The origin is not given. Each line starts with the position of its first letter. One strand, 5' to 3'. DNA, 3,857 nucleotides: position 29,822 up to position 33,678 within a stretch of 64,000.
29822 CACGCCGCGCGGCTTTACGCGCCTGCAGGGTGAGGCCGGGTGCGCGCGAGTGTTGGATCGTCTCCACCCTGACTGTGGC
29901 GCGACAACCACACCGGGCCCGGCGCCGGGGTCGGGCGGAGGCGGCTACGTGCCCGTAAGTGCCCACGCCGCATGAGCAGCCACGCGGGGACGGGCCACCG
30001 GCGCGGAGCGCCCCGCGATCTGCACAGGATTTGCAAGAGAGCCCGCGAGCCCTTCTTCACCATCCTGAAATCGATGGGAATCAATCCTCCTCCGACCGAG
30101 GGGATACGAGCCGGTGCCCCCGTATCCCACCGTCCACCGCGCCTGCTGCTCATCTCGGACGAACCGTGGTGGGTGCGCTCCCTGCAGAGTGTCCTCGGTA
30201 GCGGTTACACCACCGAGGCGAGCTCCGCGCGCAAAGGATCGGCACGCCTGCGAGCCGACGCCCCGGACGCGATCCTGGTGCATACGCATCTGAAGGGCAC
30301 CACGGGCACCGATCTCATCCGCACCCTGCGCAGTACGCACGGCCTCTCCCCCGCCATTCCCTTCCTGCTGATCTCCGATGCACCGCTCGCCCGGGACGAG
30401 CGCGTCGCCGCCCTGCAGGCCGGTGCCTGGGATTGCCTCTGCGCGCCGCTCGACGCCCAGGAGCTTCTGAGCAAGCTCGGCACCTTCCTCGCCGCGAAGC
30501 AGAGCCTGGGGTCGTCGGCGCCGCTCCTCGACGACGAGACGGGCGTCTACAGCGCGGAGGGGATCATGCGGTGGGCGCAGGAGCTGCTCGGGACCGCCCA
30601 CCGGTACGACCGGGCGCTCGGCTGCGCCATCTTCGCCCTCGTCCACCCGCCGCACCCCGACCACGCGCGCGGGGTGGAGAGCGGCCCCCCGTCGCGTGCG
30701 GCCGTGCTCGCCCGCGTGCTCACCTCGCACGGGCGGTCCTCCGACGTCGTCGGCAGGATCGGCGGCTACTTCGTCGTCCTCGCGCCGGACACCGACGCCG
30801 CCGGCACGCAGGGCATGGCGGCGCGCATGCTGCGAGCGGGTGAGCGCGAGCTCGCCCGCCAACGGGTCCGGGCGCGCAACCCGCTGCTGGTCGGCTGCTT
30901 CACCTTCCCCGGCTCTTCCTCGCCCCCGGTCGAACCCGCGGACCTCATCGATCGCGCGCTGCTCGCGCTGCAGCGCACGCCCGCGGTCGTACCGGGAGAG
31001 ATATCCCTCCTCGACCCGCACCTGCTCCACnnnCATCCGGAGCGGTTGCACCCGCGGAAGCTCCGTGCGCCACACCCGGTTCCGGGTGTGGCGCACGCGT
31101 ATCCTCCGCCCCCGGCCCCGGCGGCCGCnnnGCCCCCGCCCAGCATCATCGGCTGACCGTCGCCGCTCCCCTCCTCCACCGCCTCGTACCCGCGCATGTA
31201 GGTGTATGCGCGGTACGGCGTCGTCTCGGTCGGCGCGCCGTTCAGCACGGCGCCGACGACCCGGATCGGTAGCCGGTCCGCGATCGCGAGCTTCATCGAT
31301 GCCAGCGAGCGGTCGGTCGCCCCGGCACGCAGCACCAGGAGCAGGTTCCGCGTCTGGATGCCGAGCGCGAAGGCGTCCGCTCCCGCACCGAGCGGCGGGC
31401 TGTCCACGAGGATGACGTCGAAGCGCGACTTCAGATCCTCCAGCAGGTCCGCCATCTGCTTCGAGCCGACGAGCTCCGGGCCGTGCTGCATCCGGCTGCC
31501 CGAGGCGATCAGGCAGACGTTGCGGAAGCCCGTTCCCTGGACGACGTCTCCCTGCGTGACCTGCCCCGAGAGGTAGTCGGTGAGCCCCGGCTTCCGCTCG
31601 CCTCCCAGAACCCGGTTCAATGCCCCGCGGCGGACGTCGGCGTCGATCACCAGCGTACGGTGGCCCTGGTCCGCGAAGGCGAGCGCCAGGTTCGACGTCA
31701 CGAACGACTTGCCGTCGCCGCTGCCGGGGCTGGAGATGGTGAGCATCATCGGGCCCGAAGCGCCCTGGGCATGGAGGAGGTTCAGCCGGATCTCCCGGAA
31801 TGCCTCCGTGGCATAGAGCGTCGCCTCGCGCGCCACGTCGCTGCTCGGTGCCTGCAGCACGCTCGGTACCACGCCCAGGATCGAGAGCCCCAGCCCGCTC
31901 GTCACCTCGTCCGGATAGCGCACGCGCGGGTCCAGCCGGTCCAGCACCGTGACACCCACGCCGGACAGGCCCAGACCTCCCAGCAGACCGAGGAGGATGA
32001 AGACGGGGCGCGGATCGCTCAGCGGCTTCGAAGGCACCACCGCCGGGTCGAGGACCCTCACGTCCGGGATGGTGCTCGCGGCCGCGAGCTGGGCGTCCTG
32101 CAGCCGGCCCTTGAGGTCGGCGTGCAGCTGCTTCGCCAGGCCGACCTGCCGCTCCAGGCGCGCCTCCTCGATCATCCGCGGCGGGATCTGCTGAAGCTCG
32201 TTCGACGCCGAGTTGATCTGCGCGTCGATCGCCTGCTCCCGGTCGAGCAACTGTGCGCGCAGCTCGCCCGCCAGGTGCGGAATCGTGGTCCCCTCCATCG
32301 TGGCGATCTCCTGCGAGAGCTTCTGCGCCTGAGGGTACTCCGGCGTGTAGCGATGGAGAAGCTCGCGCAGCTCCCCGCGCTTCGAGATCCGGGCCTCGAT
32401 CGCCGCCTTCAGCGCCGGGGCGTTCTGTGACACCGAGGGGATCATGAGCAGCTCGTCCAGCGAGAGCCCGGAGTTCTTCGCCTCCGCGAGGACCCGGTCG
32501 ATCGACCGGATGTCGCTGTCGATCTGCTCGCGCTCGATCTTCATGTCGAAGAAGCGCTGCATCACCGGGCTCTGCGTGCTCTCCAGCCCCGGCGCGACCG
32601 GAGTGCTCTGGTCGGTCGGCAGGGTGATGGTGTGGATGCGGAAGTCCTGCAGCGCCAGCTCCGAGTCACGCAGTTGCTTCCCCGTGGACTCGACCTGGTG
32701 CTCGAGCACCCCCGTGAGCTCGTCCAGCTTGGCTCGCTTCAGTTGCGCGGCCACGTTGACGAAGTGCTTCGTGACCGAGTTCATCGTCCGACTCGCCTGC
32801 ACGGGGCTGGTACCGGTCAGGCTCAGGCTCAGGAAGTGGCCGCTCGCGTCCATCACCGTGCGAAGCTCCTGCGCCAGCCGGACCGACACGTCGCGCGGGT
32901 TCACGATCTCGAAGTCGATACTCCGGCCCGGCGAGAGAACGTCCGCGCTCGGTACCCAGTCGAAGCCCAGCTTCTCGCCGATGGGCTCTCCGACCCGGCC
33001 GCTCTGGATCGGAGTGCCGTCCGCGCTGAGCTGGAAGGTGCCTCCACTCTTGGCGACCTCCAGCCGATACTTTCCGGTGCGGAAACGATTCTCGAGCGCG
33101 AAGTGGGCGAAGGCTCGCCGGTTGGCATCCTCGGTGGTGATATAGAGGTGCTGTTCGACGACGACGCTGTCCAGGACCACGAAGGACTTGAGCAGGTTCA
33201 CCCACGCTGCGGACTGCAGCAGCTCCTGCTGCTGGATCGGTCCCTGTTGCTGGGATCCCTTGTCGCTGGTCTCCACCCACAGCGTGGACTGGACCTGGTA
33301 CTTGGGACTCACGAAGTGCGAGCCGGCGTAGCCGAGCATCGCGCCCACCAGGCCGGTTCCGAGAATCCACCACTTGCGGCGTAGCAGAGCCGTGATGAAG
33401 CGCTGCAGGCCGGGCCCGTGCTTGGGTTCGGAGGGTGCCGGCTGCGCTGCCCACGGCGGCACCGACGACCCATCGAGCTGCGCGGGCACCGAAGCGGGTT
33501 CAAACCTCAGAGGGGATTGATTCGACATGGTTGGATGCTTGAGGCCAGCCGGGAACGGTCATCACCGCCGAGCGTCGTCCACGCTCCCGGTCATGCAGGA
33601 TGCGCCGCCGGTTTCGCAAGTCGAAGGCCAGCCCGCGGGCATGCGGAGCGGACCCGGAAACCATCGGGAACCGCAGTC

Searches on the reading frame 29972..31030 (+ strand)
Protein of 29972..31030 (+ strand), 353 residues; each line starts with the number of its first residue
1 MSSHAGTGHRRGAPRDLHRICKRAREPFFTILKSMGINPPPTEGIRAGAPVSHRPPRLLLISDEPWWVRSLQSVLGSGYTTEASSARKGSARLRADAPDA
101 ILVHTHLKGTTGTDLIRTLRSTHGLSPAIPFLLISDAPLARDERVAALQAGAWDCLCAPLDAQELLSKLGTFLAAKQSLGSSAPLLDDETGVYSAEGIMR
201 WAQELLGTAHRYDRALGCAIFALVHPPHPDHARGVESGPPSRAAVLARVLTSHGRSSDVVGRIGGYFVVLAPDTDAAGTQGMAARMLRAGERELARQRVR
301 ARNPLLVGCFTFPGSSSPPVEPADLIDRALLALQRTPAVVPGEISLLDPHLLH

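Call 25: search_protein_families(library=pfam, proteins=[window:29972-31030:+], max_evalue=0.0001)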
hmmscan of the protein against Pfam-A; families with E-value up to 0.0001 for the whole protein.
window:29972-31030:+ (353 aa): 1 family
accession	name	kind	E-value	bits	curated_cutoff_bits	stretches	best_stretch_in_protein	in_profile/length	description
PF00072.30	Response_reg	-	1.1e-09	38.9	30.2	1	59-169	2-110/111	Response regulator receiver domain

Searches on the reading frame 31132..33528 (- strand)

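Call 24: search_protein_families(library=pfam, proteins=[window:31132-33528:-], max_evalue=0.0001)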
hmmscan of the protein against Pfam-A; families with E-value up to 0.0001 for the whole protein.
window:31132-33528:- (799 aa): 5 families
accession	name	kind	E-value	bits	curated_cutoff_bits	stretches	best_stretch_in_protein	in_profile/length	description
PF13807.11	GNVR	-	8.2e-09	35.7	27.7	1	457-526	8-77/82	G-rich domain on putative tyrosine kinase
PF01656.29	CbiA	-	1.3e-08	35.2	25.4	1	597-703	2-69/125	CobQ/CobB/MinD/ParA nucleotide binding domain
PF13614.12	AAA_31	-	2.4e-08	34.6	27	1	603-712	11-127/177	AAA domain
PF02706.20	Wzz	-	3.1e-07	31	25.5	1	41-123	5-88/91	Chain length determinant protein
PF10609.15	ParA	-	4.9e-07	29.8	27.1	1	596-763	6-173/246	NUBPL iron-transfer P-loop NTPase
